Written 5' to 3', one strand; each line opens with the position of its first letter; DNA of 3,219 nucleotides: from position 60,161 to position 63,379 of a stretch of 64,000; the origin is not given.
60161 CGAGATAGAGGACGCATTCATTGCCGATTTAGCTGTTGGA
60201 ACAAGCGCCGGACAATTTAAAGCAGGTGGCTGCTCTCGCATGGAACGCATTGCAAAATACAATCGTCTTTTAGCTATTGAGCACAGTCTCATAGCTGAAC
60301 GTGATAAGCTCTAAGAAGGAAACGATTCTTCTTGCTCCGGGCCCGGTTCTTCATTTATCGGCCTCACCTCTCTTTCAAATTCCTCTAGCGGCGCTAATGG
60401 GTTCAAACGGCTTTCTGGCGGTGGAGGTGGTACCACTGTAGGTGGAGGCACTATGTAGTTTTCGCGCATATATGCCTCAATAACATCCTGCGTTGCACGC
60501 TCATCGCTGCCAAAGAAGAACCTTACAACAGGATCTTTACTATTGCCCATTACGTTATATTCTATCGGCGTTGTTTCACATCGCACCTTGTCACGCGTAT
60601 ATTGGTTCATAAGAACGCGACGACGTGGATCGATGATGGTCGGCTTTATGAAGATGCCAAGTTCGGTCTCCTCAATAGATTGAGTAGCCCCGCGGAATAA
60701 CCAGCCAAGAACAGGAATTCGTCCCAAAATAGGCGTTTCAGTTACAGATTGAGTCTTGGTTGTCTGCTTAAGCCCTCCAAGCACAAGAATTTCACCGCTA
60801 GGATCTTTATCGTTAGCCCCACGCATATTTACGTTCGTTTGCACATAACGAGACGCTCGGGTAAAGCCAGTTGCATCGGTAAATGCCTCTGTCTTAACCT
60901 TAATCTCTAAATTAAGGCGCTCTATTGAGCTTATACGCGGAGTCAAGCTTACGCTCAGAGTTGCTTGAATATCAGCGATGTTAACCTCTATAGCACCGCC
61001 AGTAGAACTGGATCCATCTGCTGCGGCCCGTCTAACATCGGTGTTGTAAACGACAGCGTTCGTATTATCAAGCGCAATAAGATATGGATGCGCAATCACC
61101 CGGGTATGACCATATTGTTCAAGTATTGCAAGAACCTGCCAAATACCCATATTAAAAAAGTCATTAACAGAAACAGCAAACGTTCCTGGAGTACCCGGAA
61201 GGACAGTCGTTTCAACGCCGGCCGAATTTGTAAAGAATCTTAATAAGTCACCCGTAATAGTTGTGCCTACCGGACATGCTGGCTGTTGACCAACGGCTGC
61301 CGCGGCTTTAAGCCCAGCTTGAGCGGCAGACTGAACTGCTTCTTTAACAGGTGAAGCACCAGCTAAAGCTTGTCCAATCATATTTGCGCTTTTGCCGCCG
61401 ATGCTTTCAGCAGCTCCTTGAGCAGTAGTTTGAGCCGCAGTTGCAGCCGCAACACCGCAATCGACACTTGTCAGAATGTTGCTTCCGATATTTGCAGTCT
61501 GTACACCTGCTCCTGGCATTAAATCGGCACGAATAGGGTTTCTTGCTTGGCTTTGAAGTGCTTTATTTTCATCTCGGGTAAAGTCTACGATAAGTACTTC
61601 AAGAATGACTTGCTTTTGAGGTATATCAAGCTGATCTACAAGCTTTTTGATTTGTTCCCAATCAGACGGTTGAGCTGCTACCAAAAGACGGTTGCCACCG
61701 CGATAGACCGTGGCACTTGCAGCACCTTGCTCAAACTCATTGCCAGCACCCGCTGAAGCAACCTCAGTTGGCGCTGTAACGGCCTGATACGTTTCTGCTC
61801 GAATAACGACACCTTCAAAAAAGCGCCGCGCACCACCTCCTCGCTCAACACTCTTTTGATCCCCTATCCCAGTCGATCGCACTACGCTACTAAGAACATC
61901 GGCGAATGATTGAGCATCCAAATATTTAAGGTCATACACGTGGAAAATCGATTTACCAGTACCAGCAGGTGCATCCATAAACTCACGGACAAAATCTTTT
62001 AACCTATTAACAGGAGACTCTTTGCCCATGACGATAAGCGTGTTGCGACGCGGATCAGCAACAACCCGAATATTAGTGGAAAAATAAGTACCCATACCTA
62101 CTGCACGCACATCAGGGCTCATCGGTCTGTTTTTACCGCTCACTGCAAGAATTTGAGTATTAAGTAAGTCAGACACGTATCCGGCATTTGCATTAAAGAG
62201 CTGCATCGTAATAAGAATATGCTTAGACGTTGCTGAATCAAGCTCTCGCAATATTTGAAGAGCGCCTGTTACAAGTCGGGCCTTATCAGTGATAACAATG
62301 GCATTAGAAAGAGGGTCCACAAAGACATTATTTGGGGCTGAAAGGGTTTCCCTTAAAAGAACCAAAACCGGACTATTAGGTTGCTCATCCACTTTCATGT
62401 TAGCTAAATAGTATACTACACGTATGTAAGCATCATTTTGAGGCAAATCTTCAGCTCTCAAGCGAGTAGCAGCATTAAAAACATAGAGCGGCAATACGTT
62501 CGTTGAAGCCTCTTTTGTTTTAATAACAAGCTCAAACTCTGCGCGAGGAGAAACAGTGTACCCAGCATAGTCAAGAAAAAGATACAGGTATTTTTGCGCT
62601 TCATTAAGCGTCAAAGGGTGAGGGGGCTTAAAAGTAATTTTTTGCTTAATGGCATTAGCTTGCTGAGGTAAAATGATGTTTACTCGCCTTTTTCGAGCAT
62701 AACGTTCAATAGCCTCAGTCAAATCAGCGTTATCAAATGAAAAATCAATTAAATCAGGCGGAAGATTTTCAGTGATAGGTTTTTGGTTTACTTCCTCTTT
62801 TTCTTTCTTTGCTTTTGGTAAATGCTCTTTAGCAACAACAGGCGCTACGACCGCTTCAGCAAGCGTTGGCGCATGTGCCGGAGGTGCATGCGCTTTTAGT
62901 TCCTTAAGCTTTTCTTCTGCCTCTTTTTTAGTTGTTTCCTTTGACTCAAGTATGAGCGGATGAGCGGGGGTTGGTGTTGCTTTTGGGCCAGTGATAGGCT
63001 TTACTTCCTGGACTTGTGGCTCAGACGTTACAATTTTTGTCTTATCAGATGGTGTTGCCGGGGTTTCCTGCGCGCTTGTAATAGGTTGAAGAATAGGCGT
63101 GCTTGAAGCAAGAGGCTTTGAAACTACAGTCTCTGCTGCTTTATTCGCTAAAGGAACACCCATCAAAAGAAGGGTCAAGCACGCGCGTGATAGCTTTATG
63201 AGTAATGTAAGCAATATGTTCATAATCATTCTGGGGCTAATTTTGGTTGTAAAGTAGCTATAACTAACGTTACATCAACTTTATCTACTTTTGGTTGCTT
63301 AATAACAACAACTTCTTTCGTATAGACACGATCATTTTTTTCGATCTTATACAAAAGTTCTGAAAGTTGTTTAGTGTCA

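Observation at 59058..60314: Enolase-like gene with substitutions at several canonical catalytic/metal-binding positions, adjacent to the T3SS secretin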

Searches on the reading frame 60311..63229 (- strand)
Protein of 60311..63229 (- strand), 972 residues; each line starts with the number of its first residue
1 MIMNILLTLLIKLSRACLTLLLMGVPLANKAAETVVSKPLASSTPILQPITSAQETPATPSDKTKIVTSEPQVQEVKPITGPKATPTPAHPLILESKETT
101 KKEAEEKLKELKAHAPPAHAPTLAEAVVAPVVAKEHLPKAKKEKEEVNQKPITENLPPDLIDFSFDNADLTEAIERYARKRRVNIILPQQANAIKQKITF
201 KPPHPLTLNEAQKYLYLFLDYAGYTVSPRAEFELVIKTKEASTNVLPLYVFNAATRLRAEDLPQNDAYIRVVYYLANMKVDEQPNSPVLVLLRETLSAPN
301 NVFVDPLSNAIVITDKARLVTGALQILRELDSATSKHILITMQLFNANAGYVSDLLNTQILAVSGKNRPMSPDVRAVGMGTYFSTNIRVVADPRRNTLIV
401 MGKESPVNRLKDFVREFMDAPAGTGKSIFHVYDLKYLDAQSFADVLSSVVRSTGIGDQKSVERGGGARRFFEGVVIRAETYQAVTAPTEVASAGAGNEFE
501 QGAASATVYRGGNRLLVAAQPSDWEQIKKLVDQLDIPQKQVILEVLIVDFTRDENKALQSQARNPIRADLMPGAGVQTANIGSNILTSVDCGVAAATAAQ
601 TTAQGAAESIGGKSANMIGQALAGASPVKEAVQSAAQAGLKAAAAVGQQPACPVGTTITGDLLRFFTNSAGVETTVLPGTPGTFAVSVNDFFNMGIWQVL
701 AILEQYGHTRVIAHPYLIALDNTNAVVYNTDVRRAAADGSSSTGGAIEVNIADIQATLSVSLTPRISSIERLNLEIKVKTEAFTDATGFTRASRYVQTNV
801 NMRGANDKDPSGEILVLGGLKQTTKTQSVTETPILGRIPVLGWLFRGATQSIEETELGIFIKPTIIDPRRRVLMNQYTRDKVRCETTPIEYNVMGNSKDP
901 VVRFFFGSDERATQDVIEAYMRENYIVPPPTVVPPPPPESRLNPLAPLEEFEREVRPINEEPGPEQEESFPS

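Call 3: search_protein_families(library=pfam, proteins=[window:60311-63229:-], max_evalue=0.01)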
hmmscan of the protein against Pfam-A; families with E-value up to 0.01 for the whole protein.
window:60311-63229:- (972 aa): 3 families
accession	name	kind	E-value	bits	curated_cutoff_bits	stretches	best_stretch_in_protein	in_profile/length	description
PF00263.26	Secretin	-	3.6e-28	98.7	27.5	1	703-867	2-169/169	Bacterial type II and III secretion system protein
PF03958.22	Secretin_N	-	9.4e-20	71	28.2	2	430-540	2-69/69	Bacterial type II/III secretion system short domain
PF21305.2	type_II_gspD_N0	-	0.0042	17.3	27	0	164-228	2-63/71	GspD-like, N0 domain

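Call 4: search_protein_families(library=ncbifam, proteins=[window:60311-63229:-], max_evalue=0.01)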
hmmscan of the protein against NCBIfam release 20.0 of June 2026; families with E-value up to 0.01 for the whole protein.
window:60311-63229:- (972 aa): 8 families
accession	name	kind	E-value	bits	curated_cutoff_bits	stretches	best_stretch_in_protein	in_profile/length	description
TIGR02517.1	type_II_gspD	equivalog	5.8e-63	213.3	351.35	2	164-622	2-424/600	type II secretion system secretin GspD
TIGR02515.1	IV_pilus_PilQ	subfamily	2e-33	116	284.35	2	699-866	264-427/428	type IV pilus secretin PilQ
TIGR02516.1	type_III_yscC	equivalog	2.3e-25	89.1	238.45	2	700-867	297-462/463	type III secretion system outer membrane ring subunit SctC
TIGR02519.1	pilus_MshL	equivalog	8.3e-24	84.1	250.2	1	683-866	94-290/290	pilus (MSHA type) biogenesis protein MshL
NF010083.0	PRK13568.1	equivalog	4.3e-20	71.9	554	1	700-867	256-418/419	DNA uptake porin HofQ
NF007851.2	PRK10560.1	exception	5.4e-14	51.8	598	1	700-867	248-410/412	DNA uptake porin HofQ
NF011873.0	PRK15346.1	equivalog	2.1e-13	49.8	524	1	700-852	333-480/499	EscC/YscC/HrcC family type III secretion system outer membrane ring protein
NF042912.1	Amuc_1098_fam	equivalog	1.3e-09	36.7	750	1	812-869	742-799/805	Amuc_1098 family type IV pilus outer membrane protein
